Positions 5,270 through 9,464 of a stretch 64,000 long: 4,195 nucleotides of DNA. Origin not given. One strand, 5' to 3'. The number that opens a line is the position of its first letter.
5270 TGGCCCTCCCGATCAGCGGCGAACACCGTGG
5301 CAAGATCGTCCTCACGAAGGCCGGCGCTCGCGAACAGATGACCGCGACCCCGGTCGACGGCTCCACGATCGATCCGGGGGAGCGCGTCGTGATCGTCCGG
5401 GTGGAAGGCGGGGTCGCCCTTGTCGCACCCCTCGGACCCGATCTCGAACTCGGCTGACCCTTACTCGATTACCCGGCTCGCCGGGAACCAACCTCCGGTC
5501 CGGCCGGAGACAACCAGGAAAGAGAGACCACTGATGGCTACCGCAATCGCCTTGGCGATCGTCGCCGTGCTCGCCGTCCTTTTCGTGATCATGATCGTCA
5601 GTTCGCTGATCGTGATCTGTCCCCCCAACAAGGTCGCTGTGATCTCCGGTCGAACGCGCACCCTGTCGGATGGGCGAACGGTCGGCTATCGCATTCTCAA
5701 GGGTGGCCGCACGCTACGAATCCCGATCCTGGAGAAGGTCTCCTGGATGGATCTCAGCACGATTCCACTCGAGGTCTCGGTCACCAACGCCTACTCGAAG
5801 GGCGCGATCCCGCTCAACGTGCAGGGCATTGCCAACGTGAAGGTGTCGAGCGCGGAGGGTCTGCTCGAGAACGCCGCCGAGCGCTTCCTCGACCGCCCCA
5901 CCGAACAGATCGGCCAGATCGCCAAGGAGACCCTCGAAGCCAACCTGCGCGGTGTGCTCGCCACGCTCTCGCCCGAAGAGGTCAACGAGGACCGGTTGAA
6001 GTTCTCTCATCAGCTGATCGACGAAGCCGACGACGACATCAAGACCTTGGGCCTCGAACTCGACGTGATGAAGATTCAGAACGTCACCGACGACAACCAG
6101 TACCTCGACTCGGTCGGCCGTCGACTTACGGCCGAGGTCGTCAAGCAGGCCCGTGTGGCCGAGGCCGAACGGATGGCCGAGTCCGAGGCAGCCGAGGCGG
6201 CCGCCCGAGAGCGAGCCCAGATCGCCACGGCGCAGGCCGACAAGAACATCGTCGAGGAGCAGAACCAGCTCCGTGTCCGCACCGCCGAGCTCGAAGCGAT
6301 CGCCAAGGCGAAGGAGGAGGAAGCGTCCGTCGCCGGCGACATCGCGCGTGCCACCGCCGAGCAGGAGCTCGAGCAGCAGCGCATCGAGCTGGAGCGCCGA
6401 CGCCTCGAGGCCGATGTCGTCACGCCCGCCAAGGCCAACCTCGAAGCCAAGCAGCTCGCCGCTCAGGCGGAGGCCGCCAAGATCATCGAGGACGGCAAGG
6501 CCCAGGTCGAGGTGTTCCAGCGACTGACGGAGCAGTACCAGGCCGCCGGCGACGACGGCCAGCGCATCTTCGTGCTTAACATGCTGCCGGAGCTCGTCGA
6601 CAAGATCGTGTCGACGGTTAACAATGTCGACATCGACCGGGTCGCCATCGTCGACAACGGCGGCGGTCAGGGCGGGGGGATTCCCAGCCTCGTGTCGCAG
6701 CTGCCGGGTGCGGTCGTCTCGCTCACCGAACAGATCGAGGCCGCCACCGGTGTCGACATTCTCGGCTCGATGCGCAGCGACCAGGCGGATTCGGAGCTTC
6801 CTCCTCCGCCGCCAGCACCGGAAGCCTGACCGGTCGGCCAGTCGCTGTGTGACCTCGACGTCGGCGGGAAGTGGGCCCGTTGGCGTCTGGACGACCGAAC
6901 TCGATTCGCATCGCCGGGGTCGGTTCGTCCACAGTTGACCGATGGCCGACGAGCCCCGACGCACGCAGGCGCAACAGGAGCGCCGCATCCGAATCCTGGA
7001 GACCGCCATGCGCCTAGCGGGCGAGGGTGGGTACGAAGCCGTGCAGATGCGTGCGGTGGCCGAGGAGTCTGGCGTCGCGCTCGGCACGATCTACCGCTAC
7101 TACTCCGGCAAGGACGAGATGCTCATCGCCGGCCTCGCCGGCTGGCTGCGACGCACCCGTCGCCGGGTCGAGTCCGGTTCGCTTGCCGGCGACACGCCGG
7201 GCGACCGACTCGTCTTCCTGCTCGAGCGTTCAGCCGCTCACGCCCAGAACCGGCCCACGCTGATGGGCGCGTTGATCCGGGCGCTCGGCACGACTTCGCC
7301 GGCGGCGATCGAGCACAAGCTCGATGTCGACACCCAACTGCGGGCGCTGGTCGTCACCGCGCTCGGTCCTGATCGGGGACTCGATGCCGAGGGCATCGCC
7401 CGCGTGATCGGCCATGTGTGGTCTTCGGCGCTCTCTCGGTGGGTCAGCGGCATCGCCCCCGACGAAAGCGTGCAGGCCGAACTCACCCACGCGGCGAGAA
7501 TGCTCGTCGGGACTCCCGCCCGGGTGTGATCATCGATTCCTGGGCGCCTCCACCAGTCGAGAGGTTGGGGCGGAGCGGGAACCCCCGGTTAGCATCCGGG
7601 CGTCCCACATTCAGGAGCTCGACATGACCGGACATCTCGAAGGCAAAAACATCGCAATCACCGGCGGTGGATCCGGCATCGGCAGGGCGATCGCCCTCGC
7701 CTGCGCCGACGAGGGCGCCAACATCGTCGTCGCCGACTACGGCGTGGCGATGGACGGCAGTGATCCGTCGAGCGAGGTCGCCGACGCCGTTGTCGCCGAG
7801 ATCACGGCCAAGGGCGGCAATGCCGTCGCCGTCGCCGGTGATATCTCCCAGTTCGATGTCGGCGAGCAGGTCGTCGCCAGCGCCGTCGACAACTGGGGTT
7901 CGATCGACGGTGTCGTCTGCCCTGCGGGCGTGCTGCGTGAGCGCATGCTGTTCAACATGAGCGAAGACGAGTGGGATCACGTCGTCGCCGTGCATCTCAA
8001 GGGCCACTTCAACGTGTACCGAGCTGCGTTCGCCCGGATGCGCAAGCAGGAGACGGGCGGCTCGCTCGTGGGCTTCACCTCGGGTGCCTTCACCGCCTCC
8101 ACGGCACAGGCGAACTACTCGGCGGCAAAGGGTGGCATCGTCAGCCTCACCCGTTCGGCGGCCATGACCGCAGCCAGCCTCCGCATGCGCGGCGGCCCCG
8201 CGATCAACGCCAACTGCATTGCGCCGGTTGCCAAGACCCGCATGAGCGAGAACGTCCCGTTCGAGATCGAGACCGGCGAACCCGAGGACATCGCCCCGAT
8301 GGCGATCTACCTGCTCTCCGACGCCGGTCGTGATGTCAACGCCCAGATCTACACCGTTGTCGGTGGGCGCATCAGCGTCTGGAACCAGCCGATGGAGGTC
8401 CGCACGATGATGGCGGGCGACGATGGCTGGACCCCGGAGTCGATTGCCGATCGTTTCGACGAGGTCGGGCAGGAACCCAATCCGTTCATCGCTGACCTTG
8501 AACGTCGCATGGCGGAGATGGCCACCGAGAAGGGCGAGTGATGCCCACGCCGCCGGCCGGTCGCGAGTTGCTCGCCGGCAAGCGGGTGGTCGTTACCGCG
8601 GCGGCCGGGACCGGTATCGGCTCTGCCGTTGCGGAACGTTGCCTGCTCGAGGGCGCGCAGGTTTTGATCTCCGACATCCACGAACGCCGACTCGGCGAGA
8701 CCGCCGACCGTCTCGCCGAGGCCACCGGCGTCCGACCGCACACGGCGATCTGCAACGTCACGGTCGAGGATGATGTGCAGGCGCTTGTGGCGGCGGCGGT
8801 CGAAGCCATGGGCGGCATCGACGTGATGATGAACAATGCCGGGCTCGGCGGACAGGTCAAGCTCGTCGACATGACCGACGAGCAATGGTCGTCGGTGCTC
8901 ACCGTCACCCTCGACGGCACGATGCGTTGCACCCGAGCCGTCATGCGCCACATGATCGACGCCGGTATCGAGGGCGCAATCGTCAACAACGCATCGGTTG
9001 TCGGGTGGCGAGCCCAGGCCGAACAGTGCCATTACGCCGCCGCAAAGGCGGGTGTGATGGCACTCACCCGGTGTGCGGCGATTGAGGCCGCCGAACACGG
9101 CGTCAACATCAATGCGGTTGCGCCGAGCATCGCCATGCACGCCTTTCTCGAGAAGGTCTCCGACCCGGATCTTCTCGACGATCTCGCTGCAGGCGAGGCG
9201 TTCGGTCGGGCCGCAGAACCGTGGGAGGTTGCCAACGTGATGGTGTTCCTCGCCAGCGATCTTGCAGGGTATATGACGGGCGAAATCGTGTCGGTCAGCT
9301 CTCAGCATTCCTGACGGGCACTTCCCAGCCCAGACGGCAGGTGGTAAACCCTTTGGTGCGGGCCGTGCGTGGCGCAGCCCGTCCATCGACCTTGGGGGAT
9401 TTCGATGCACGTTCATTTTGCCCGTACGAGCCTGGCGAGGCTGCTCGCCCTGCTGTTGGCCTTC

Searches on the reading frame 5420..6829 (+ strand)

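Call 42: search_protein_families(library=pfam, proteins=[window:5420-6829:+], max_evalue=0.000001)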
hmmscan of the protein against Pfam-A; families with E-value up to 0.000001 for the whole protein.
window:5420-6829:+ (469 aa): 1 family
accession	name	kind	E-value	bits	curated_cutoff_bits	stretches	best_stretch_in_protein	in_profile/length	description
PF01145.31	Band_7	-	1.4e-21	77.8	23.6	1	66-252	2-175/176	SPFH domain / Band 7 family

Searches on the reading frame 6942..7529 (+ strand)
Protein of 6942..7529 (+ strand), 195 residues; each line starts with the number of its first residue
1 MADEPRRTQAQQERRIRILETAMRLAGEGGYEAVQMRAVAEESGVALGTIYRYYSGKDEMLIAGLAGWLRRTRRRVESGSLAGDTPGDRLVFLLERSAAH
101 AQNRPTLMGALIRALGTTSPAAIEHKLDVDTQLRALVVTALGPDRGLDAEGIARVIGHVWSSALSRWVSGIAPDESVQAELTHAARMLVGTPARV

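Call 42: search_protein_families(library=pfam, proteins=[window:6942-7529:+], max_evalue=0.000001)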
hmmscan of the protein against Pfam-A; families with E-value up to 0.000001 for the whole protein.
window:6942-7529:+ (195 aa): 2 families
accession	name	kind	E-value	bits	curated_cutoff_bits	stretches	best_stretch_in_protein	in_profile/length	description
PF00440.29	TetR_N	-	6.8e-16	58.2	24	1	18-63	1-46/47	Bacterial regulatory proteins, tetR family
PF17925.6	TetR_C_20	-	1.3e-12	48.3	26.5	1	83-188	1-107/107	Tetracyclin repressor-like, C-terminal domain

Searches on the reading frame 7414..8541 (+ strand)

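Call 42: search_protein_families(library=pfam, proteins=[window:7414-8541:+], max_evalue=0.000001)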
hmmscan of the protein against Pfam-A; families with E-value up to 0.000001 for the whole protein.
window:7414-8541:+ (375 aa): 3 families
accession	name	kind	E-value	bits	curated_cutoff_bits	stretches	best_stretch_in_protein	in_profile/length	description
PF00106.31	adh_short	-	1.4e-31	109.9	26.6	1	78-280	1-189/195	short chain dehydrogenase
PF13561.12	adh_short_C2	-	1e-30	107.5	27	1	87-318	6-234/236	Enoyl-(Acyl carrier protein) reductase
PF08659.16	KR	-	3.4e-16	60.1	22.6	1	82-241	5-155/180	KR domain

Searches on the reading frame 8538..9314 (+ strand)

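Call 42: search_protein_families(library=pfam, proteins=[window:8538-9314:+], max_evalue=0.000001)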
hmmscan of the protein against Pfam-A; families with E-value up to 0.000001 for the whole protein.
window:8538-9314:+ (258 aa): 3 families
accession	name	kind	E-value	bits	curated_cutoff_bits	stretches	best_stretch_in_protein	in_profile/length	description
PF13561.12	adh_short_C2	-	4.9e-53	180.6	27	1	22-253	3-231/236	Enoyl-(Acyl carrier protein) reductase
PF00106.31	adh_short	-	9.1e-45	153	26.6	1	16-199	2-182/195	short chain dehydrogenase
PF08659.16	KR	-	7.6e-10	39.4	22.6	1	19-179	5-162/180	KR domain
